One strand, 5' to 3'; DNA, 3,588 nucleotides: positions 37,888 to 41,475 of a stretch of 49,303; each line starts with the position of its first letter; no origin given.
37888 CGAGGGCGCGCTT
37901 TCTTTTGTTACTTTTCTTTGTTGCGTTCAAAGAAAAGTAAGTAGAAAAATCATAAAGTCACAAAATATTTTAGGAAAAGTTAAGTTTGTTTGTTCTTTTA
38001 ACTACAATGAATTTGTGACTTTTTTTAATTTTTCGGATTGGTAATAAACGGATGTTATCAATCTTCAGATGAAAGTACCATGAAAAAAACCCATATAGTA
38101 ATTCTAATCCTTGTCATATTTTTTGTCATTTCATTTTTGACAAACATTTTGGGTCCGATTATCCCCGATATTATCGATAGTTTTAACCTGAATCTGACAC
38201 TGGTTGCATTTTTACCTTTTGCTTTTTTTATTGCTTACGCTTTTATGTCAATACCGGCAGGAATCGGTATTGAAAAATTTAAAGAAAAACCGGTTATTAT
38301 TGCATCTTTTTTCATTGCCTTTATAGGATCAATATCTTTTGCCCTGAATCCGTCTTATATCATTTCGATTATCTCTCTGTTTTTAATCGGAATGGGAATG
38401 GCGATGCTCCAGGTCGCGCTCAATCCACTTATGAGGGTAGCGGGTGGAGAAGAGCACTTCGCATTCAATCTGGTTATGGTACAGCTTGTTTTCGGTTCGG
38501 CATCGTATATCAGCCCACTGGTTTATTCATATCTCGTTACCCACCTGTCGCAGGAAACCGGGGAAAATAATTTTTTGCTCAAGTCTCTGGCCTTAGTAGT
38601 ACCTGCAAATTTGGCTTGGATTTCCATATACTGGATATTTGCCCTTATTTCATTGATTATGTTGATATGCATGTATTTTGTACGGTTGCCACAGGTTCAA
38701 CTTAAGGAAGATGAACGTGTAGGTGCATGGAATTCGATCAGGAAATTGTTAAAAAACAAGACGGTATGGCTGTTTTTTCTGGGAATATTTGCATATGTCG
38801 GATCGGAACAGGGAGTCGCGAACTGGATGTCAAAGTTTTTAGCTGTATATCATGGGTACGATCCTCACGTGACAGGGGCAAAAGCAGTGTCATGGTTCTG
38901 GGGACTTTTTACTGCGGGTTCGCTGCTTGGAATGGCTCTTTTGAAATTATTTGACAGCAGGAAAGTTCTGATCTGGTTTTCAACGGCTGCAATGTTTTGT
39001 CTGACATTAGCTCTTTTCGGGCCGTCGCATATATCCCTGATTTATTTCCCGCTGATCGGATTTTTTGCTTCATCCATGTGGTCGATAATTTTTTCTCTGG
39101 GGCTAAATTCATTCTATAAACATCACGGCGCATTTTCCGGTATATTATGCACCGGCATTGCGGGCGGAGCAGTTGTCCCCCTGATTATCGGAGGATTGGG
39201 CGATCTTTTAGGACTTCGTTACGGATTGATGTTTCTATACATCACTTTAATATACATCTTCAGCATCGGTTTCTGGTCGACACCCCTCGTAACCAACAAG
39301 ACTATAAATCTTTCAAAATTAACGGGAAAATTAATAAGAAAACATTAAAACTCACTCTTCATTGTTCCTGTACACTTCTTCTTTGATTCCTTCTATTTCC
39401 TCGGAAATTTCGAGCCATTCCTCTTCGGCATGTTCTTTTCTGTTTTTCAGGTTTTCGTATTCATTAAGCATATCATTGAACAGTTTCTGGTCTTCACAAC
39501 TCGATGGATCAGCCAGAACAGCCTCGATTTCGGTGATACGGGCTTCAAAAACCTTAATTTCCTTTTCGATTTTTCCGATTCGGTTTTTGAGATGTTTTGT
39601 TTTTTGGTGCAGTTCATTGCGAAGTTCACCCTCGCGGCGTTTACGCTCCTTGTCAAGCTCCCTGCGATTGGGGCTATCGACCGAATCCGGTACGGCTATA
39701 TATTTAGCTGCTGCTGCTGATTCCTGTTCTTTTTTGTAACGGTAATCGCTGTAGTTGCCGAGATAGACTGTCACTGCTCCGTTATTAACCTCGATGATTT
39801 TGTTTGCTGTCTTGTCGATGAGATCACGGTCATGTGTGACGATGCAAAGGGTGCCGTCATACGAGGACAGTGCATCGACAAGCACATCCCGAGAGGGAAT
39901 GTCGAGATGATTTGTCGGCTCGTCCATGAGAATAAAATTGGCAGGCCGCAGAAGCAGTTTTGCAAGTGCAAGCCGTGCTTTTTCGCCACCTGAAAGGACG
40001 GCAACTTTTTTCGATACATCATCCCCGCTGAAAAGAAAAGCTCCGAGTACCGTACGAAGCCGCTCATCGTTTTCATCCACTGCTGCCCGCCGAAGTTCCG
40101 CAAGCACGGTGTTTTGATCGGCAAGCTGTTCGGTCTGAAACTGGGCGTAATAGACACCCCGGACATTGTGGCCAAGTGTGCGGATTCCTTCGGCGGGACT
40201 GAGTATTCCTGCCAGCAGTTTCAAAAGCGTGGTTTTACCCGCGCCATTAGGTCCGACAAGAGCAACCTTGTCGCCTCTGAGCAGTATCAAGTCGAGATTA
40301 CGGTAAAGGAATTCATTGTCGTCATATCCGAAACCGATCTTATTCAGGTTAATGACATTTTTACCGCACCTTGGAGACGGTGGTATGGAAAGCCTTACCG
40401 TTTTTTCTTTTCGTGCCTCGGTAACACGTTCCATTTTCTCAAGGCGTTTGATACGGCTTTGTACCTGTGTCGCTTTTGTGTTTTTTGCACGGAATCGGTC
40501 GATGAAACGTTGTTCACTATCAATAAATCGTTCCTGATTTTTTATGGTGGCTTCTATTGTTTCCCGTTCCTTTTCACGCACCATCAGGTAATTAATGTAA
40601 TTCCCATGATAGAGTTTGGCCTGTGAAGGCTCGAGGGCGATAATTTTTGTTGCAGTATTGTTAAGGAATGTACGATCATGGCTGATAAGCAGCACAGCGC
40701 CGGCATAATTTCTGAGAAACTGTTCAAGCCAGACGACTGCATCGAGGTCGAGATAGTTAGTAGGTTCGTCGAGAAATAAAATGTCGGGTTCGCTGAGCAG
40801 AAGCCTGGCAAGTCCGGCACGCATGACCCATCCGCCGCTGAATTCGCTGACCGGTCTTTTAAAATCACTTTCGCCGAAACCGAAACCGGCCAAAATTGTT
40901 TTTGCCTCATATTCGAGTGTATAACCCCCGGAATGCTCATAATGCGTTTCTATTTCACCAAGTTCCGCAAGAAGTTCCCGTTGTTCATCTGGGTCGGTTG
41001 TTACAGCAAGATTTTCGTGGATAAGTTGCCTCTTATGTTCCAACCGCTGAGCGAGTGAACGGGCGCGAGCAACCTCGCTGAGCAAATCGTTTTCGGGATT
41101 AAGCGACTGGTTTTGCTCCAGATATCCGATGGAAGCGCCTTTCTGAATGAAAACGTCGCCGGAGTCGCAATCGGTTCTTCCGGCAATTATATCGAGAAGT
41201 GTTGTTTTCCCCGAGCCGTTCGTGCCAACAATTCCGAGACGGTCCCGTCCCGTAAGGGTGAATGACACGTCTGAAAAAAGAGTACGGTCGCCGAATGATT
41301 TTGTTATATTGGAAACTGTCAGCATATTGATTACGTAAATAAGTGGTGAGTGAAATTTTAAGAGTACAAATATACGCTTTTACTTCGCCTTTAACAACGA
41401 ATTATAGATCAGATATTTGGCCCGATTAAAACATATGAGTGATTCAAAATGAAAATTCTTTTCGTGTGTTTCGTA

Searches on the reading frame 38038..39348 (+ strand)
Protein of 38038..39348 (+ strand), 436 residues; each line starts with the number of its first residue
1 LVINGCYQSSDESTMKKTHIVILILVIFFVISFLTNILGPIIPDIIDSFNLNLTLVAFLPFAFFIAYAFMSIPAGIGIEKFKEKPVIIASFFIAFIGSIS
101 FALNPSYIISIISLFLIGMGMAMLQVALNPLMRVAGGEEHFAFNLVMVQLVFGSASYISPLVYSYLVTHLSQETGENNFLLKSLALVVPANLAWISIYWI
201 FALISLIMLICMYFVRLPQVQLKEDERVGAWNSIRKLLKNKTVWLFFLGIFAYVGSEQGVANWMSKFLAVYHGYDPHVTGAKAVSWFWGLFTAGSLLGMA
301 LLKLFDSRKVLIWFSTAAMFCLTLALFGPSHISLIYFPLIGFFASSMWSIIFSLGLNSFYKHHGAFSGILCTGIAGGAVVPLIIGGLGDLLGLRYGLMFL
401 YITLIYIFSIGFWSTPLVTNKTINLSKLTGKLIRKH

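Call 53: search_protein_families(library=pfam, proteins=[window:38038-39348:+], max_evalue=0.00001)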
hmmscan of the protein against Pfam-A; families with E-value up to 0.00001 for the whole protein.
window:38038-39348:+ (436 aa): 1 family
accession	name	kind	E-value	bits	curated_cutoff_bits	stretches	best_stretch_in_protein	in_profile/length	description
PF07690.21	MFS_1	-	2.6e-29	102.7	33.4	1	25-370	2-335/347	Major Facilitator Superfamily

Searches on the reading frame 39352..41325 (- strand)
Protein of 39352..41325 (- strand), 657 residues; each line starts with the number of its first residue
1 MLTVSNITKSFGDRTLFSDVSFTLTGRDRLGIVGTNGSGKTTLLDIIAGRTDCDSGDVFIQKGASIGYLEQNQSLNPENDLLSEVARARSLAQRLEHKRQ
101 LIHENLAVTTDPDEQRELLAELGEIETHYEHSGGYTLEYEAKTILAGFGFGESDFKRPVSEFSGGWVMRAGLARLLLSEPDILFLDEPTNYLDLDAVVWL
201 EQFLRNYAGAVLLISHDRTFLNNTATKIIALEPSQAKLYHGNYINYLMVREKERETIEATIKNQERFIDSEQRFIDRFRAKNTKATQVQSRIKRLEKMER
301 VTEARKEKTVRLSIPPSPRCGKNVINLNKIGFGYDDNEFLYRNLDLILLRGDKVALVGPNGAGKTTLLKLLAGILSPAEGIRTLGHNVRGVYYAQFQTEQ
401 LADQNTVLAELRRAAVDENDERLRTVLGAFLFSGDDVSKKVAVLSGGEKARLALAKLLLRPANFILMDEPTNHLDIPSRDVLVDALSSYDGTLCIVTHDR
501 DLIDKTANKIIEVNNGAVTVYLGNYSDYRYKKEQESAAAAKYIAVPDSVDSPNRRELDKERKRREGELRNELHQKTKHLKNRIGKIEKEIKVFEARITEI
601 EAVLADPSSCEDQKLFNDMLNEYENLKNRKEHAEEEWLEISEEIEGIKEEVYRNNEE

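Call 53: search_protein_families(library=pfam, proteins=[window:39352-41325:-], max_evalue=0.00001)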
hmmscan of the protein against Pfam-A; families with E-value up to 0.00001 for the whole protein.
window:39352-41325:- (657 aa): 11 families
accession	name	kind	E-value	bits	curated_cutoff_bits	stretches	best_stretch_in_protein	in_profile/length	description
PF00005.33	ABC_tran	-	1.9e-47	161.8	25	2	342-472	2-137/137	ABC transporter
PF12848.13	ABC_tran_Xtn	-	9.5e-22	77.3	25.9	1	231-310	3-83/85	ABC transporter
PF13304.12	AAA_21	-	7.5e-15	56.2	27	0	355-376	3-24/304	AAA domain, putative AbiEii toxin, Type IV TA system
PF02463.25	SMC_N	-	3.2e-11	43.5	40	0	443-514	136-212/220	RecF/RecN/SMC N terminal domain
PF16326.10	ABC_tran_CTD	-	3.1e-10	40.5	32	1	577-642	4-69/69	ABC transporter C-terminal domain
PF13555.12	AAA_29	-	8e-09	35.6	27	0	17-46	12-41/61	P-loop containing region of AAA domain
PF13175.12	AAA_15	-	2.1e-08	34.6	32.1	0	352-606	24-207/374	AAA ATPase domain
PF13238.12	AAA_18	-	3.2e-07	31.3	29.4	0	31-88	2-62/128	AAA domain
PF13521.12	AAA_28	-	7.7e-07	29.9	27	0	353-402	1-48/164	AAA domain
PF00004.35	AAA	-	2e-06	28.7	21.2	0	355-391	2-37/131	ATPase family associated with various cellular activities (AAA)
PF13191.12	AAA_16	-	9.2e-06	26.7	32.6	0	354-481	27-151/167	AAA ATPase domain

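Call 54: list_cluster_members(proteins=[window:39352-41325:-, window:16165-17271:+, window:5697-8804:+, window:41615-44221:+, window:2433-4325:+])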
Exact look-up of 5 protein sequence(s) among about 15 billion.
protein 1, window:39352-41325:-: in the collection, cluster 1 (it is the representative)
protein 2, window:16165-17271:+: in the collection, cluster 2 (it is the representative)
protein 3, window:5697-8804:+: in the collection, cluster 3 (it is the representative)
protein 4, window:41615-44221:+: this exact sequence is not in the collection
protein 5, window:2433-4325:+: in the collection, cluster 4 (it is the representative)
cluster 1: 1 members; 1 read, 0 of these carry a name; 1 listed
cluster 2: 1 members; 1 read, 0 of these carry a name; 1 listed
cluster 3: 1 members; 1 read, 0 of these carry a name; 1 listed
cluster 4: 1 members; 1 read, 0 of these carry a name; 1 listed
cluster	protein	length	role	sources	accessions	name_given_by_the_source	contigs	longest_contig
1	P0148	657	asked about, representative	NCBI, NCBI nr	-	-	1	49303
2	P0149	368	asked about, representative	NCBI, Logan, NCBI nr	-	-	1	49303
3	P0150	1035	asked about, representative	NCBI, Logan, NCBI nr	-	-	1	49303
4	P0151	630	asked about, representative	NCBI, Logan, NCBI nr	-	-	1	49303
